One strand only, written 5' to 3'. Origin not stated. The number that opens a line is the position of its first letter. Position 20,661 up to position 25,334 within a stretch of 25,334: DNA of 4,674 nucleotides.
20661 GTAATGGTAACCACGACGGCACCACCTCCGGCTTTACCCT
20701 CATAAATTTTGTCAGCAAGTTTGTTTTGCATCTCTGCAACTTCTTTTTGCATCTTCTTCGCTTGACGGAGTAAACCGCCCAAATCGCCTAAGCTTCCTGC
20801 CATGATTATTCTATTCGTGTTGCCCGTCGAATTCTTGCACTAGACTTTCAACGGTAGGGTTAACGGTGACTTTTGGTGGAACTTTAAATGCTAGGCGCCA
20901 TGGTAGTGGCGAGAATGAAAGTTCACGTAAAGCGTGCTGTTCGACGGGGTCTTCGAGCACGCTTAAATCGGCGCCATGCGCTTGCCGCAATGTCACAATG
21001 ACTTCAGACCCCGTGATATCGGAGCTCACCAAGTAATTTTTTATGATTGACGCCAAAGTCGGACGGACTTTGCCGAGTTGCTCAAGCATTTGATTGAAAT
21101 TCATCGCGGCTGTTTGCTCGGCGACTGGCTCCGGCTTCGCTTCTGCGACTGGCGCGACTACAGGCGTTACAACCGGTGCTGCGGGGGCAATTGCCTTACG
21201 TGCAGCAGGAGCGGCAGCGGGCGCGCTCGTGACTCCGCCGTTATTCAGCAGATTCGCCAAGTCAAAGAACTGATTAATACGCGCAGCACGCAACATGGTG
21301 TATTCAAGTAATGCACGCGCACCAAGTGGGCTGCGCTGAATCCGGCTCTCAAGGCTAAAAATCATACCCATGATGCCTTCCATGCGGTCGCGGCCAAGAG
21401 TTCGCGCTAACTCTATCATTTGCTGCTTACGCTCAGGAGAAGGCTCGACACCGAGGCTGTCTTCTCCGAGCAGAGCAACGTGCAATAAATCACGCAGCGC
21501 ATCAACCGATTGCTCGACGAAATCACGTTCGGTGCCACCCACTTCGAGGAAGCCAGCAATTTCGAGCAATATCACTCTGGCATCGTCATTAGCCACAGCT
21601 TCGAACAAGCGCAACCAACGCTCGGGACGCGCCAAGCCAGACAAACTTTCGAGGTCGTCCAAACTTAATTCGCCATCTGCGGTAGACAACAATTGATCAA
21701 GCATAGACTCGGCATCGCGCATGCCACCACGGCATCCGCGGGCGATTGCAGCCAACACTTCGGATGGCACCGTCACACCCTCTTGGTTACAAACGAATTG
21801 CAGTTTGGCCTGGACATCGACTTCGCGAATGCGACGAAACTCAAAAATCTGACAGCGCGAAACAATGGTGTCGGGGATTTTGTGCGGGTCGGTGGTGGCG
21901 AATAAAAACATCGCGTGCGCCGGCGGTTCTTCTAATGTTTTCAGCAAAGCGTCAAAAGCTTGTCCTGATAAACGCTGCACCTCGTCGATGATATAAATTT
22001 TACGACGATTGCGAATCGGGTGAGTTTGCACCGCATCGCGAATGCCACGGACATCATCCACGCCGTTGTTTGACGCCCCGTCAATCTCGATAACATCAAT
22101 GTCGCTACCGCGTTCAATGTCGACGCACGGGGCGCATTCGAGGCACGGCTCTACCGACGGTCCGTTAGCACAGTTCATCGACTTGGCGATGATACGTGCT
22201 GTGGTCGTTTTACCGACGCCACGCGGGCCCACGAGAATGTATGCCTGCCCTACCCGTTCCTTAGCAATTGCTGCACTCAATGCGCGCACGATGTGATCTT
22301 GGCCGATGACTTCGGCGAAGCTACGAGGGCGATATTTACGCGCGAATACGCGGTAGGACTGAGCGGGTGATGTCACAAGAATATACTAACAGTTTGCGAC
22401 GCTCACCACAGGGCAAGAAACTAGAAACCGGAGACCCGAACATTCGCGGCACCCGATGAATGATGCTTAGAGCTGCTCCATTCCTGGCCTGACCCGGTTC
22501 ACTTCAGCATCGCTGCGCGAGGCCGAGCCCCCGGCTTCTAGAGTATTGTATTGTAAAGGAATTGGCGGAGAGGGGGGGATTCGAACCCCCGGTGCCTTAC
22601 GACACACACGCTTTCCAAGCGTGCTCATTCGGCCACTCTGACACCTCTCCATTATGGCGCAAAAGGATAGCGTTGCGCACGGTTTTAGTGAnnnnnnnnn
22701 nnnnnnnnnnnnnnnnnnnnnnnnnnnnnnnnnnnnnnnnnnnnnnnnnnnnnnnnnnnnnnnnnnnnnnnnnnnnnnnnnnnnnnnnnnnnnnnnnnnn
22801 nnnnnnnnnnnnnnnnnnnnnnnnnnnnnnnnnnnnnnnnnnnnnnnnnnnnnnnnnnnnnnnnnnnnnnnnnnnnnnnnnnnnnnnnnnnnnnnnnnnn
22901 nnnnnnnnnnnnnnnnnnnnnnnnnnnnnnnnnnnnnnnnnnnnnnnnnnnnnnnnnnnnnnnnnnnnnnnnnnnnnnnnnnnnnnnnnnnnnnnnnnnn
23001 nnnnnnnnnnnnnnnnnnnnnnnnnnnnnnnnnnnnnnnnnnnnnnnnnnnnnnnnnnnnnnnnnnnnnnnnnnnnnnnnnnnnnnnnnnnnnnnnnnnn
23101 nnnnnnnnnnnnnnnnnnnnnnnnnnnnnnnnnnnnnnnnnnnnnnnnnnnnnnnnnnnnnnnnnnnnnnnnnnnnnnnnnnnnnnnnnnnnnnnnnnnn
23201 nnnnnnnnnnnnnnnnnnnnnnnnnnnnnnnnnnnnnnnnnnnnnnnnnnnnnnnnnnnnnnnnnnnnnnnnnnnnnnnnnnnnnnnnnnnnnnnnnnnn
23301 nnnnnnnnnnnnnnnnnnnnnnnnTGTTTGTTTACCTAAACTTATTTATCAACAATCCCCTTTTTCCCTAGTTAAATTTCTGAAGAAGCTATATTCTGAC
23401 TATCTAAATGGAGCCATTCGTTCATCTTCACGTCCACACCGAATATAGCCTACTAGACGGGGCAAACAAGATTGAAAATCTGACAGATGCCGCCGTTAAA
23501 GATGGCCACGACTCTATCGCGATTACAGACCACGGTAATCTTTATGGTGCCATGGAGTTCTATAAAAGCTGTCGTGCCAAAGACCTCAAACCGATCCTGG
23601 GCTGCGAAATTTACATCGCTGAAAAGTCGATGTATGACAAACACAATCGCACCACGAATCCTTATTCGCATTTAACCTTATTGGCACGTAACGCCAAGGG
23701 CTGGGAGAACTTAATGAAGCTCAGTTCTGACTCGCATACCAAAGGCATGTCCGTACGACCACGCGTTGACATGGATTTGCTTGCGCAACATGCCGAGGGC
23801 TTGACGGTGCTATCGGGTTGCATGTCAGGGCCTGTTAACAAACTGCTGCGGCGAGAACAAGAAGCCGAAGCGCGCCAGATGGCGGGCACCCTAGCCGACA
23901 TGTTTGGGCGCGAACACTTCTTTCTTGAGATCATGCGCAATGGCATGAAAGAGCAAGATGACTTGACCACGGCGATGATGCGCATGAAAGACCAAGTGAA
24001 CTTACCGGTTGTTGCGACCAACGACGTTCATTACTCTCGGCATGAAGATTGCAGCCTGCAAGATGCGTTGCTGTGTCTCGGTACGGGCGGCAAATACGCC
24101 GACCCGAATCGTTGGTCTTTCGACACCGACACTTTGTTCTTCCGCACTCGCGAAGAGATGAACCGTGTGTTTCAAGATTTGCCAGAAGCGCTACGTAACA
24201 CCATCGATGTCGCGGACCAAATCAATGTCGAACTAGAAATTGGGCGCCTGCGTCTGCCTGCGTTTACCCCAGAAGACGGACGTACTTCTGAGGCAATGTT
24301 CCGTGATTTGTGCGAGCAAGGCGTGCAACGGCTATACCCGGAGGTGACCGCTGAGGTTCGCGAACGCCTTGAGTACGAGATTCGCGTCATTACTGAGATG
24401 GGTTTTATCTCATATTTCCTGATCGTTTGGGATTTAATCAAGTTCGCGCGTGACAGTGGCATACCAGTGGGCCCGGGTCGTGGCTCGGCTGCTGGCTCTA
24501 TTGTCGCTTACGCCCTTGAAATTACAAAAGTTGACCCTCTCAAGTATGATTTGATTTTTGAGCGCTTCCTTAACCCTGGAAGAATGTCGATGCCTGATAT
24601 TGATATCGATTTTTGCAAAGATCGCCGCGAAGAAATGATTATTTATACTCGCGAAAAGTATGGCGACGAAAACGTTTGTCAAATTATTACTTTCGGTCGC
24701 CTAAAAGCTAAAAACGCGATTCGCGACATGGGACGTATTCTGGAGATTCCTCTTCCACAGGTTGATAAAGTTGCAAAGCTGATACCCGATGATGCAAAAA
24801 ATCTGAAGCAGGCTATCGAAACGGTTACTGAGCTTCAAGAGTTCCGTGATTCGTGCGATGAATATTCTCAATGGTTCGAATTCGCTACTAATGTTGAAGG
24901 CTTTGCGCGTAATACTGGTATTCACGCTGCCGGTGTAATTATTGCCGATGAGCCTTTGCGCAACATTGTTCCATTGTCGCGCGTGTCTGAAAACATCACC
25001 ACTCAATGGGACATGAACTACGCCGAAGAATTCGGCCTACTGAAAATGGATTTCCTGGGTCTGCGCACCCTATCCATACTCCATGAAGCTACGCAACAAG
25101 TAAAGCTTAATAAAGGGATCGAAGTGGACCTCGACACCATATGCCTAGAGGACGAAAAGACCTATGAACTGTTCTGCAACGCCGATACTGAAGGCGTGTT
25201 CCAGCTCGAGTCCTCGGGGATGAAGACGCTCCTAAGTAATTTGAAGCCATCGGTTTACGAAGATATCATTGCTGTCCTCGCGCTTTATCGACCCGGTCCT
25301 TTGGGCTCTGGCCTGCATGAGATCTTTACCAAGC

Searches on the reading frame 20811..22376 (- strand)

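Call 16: search_protein_families(library=pfam, proteins=[window:20811-22376:-], max_evalue=0.01)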
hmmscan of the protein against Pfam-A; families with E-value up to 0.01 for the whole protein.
window:20811-22376:- (521 aa): 13 families
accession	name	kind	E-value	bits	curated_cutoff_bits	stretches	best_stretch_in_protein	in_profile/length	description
PF13177.12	DNA_pol3_delta2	-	3.9e-41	141.2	27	1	26-183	2-160/161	DNA polymerase III, delta subunit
PF00004.35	AAA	-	2e-12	48.1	21.2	1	47-179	2-127/131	ATPase family associated with various cellular activities (AAA)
PF22608.2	DNAX_ATPase_lid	-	1.4e-09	38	27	1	188-235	2-49/49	DNA polymerase III clamp loader subunit, ATPase lid domain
PF05496.18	RuvB_N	-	1.4e-08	35.1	27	1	16-80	2-70/159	Holliday junction DNA helicase RuvB P-loop domain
PF13401.12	AAA_22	-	3.9e-07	30.9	27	1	44-149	6-109/130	AAA domain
PF13173.12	AAA_14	-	3.6e-06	27.4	27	1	44-147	3-84/129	AAA domain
PF07728.20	AAA_5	-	4.9e-06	27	22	1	47-154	3-96/139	AAA domain (dynein-related subfamily)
PF12169.13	DNA_pol3_gamma3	-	1.3e-05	25.5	24.4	1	238-375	2-138/143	DNA polymerase III subunits gamma and tau domain III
PF13604.12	AAA_30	-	7e-05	23.1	27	1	44-152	19-116/191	AAA domain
PF21960.2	RCF1-5-like_lid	-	7.6e-05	23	27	1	192-222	3-34/43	RCF1/5-like, AAA+ ATPase lid domain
PF13191.12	AAA_16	-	0.001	20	32.6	1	23-70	2-51/167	AAA ATPase domain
PF13245.12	AAA_19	-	0.0012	19.5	25.1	0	36-153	4-118/134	AAA domain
PF00005.33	ABC_tran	-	0.003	18.6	25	1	43-72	11-40/137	ABC transporter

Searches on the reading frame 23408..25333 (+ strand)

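Call 16: search_protein_families(library=pfam, proteins=[window:23408-25333:+], max_evalue=0.01)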
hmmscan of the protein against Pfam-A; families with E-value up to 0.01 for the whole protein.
window:23408-25333:+ (642 aa): 3 families
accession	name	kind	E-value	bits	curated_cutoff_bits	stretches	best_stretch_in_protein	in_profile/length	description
PF07733.18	DNA_pol3_alpha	-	7.1e-102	340.9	23.9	1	297-551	2-260/260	Bacterial DNA polymerase III alpha NTPase domain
PF02811.25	PHP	-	8.4e-54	182.7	26.4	1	6-177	1-163/164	PHP domain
PF17657.6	DNA_pol3_finger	-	1.1e-26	93.6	22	1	554-640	1-87/166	Bacterial DNA polymerase III alpha subunit finger domain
